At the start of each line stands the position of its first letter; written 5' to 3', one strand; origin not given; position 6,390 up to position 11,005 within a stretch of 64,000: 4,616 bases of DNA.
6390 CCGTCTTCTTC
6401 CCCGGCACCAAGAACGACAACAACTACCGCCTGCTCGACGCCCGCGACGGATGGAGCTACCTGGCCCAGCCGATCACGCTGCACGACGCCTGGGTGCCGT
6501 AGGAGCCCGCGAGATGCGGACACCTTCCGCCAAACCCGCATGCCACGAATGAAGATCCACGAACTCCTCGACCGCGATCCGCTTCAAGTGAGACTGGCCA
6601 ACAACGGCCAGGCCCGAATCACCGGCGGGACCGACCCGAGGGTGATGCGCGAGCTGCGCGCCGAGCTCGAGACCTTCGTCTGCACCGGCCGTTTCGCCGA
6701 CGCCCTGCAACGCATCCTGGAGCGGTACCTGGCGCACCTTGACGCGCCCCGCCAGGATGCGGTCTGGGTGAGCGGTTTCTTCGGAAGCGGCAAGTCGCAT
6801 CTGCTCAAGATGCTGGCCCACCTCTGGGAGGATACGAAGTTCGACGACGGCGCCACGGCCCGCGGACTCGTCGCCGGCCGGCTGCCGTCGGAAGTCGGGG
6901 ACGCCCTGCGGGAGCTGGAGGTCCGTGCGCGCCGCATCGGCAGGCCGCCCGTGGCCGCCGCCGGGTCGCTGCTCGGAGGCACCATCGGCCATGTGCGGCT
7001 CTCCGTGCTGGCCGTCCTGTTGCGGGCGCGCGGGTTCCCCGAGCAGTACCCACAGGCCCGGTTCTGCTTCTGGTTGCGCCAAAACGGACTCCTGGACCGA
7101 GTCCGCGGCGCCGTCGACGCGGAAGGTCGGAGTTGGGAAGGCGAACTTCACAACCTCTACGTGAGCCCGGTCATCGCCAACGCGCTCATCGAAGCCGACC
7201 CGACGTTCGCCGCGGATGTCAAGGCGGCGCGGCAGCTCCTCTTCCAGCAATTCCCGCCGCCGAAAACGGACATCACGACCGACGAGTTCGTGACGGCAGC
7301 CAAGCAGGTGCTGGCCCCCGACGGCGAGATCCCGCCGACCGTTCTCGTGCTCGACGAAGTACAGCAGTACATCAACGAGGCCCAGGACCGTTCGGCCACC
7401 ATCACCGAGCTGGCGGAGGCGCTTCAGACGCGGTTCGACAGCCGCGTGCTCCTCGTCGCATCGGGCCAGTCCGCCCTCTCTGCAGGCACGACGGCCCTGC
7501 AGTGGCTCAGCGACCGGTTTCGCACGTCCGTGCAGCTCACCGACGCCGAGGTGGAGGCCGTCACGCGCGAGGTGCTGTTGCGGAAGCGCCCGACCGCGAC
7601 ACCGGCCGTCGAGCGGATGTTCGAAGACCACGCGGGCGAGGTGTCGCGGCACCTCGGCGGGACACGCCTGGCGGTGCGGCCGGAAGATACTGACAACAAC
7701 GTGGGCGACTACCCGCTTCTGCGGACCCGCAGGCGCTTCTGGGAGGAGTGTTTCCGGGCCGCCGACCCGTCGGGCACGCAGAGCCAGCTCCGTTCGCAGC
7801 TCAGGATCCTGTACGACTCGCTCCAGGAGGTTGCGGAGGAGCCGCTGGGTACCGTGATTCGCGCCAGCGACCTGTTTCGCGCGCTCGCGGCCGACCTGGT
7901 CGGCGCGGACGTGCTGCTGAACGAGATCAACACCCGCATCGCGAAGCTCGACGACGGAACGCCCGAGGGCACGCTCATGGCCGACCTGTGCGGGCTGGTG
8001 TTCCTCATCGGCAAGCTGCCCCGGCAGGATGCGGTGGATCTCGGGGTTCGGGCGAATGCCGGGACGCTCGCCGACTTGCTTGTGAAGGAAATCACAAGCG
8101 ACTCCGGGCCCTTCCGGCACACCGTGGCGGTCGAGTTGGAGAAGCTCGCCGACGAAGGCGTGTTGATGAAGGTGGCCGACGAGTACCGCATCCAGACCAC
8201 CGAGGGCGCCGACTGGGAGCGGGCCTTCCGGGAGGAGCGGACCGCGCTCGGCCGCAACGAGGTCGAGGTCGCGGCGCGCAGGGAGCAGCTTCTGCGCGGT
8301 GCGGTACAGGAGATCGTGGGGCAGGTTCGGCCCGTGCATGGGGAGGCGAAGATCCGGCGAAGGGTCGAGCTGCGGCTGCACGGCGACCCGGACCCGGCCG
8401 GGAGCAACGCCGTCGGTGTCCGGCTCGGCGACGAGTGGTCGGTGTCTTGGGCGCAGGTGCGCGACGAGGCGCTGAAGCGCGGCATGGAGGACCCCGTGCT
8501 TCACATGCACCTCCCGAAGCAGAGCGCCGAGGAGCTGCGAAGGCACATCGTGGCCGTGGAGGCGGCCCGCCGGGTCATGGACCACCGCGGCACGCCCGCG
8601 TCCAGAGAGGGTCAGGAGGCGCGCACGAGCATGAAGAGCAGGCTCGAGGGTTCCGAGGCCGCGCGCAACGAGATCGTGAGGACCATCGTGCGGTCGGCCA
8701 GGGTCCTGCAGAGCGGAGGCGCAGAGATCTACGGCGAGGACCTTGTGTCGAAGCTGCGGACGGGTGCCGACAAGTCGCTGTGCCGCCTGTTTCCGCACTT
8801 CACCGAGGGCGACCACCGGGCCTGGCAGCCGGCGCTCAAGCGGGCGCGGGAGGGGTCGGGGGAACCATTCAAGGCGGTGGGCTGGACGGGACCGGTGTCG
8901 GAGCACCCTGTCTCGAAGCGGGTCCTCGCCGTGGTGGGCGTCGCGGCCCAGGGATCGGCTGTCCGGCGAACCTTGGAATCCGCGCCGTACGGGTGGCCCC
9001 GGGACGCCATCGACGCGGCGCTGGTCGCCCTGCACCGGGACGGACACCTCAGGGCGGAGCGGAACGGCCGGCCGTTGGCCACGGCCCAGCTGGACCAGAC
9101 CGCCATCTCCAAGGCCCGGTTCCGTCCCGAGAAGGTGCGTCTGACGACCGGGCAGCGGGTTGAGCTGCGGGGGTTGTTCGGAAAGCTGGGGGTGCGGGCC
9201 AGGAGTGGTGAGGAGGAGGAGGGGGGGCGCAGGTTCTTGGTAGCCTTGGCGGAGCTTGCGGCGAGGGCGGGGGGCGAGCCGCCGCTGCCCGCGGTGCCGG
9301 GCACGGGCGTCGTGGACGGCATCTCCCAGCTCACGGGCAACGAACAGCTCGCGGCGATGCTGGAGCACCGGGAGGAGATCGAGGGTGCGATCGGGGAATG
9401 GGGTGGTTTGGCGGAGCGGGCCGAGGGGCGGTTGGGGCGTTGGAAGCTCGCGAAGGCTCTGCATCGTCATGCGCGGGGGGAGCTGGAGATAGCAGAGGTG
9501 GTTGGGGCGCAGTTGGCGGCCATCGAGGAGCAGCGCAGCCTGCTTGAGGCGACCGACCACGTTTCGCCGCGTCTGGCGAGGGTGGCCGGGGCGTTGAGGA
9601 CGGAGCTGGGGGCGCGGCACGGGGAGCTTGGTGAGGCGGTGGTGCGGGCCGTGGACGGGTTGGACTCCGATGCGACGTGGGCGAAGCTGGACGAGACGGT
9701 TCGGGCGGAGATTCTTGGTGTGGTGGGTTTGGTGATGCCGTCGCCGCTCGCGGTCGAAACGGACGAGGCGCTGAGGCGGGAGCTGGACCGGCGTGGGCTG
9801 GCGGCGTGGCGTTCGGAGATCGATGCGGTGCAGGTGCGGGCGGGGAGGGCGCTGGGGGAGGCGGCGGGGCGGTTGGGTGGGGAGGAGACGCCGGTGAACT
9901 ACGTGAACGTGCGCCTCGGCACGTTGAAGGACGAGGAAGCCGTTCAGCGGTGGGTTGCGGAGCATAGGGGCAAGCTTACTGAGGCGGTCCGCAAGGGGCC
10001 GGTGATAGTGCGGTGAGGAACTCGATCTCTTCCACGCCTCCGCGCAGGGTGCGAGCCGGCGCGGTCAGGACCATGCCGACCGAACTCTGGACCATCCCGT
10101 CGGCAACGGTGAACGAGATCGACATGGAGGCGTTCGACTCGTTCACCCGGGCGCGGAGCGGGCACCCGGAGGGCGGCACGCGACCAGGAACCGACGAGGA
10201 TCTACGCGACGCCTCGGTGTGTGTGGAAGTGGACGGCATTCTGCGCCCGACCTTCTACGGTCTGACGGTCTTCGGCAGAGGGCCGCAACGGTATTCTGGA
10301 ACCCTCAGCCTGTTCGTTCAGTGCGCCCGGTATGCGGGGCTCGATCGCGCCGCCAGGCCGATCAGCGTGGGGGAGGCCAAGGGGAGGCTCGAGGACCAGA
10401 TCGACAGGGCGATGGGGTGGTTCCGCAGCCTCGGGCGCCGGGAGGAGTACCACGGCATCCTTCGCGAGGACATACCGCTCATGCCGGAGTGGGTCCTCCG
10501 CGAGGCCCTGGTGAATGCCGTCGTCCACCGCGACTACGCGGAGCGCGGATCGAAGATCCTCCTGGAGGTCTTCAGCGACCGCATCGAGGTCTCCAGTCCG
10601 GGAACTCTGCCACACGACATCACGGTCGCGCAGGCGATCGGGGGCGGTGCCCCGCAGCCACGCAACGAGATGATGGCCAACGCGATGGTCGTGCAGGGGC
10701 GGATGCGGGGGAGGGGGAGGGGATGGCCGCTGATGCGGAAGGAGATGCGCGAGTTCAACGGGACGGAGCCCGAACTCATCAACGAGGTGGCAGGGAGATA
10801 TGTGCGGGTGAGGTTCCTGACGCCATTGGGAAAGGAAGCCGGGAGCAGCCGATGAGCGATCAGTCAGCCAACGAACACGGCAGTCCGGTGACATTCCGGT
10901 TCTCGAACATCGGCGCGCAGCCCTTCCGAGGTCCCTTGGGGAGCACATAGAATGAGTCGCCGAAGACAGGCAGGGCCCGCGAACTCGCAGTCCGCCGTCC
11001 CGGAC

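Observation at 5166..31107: Type 1 BREX whose operon has been opened at two internal positions and loaded with about 16 kb of cargo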

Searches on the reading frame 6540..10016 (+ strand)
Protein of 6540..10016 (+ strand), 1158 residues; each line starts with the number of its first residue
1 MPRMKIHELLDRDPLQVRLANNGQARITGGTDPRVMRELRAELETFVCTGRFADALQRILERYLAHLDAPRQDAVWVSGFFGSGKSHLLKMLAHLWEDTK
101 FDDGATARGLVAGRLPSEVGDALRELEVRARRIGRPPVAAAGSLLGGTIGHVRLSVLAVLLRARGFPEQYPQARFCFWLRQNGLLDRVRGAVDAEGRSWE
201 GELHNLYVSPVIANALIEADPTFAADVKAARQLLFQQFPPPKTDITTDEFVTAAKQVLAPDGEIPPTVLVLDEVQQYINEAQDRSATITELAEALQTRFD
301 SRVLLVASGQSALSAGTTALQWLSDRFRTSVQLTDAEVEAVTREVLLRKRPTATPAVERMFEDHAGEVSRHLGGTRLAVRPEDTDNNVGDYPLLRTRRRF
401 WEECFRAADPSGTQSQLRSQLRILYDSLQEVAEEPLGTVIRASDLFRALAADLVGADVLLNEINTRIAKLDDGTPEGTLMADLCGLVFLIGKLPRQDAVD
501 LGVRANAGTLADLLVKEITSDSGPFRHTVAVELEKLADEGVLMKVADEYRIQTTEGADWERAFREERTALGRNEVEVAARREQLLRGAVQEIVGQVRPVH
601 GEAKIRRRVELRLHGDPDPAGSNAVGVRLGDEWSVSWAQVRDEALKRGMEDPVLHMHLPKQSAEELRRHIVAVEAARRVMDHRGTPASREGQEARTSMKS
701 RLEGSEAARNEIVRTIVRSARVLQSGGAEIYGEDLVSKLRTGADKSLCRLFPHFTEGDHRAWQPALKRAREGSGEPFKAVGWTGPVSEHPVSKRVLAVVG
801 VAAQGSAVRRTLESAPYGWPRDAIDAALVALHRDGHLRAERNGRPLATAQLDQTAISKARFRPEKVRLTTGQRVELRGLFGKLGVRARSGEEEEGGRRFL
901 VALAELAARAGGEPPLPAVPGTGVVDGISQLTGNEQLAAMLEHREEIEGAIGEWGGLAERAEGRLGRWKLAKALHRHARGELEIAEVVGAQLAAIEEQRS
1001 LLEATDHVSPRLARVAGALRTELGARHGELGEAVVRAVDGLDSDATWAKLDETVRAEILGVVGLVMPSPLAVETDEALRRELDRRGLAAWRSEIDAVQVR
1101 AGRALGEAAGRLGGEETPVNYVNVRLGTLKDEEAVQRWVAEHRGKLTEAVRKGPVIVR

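Call 3: search_protein_families(library=pfam, proteins=[window:6540-10016:+])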
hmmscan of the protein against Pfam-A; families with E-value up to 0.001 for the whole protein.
window:6540-10016:+ (1158 aa): 2 families
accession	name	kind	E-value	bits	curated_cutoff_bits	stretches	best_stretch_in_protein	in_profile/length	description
PF05729.18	NACHT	-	0.00011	22.5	26.7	0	74-102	2-30/167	NACHT domain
PF25791.1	BREX_BrxC_wHTH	-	0.00086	19.7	27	0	812-850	66-104/126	BREX ATP-binding protein BrxC winged helix-turn-helix domain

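Call 5: search_protein_families(library=padloc, proteins=[window:6540-10016:+])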
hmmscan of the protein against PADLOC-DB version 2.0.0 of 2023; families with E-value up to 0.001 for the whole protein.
window:6540-10016:+ (1158 aa): 11 families
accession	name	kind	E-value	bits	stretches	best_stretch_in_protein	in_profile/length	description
PDLC02489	BrxC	-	0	1202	1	4-1157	1-1145/1146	BrxC-PglY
PDLC02471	BrxC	-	4.3e-29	99.3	2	39-102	29-93/1190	BrxC-PglY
PDLC02479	BrxC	-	1e-27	94.8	1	37-366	25-359/1172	BrxC-PglY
PDLC02483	BrxC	-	1.7e-19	67.4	1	39-454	33-463/1212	BrxC-PglY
PDLC02486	BrxC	-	2.5e-19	66.7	1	64-447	71-461/1207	BrxC-PglY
PDLC02491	BrxC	-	5.3e-15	52.7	2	41-110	35-110/794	BrxC-PglY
PDLC02484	BrxC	-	1.4e-12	44.4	2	178-448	181-463/1186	BrxC-PglY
PDLC02493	BrxC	-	4.5e-12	42.9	1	34-117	25-104/1215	BrxC-PglY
PDLC02476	BrxC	-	2.6e-11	39.9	1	39-562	32-554/1180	BrxC-PglY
PDLC02488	BrxC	-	3e-08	30.1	1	37-96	29-88/1240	BrxC-PglY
PDLC02474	BrxC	-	2.5e-07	27.1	0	43-97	32-87/1223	BrxC-PglY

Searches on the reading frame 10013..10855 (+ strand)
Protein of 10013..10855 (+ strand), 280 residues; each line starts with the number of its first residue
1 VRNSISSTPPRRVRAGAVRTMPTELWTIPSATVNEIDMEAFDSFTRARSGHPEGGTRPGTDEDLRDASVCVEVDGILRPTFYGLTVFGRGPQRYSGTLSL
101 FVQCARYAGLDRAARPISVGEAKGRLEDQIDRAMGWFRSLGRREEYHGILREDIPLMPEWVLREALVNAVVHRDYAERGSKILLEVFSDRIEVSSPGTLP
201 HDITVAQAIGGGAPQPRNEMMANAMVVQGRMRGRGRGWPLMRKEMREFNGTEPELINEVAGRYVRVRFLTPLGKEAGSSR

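Call 3: search_protein_families(library=pfam, proteins=[window:10013-10855:+])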
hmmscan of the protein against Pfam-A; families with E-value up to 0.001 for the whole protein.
window:10013-10855:+ (280 aa): 1 family
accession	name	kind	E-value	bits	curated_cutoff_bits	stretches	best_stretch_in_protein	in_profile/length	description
PF13749.12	HATPase_c_4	-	1.6e-17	63.7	26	1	179-259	1-82/89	Putative ATP-dependent DNA helicase recG C-terminal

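Call 5: search_protein_families(library=padloc, proteins=[window:10013-10855:+])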
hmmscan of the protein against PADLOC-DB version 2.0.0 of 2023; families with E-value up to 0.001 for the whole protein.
window:10013-10855:+ (280 aa): 3 families
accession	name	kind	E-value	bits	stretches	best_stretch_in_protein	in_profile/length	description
PDLC02402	Aga_SIR2-PNTD1-PNTD2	-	2.6e-08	30.4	1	51-205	343-489/876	Class I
PDLC02394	pAgo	-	3.1e-08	29.8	1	33-203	187-361/1121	-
PDLC02418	Aga_SIR2-Kinase-PNTD1-PNTD2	-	6.3e-08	29.3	1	152-249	315-421/756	Class I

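Call 57: search_protein_families(library=ncbifam, proteins=[window:10073-10855:+], max_evalue=0.01)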
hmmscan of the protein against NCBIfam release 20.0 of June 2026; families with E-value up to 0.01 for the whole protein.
window:10073-10855:+ (260 aa): 0 families
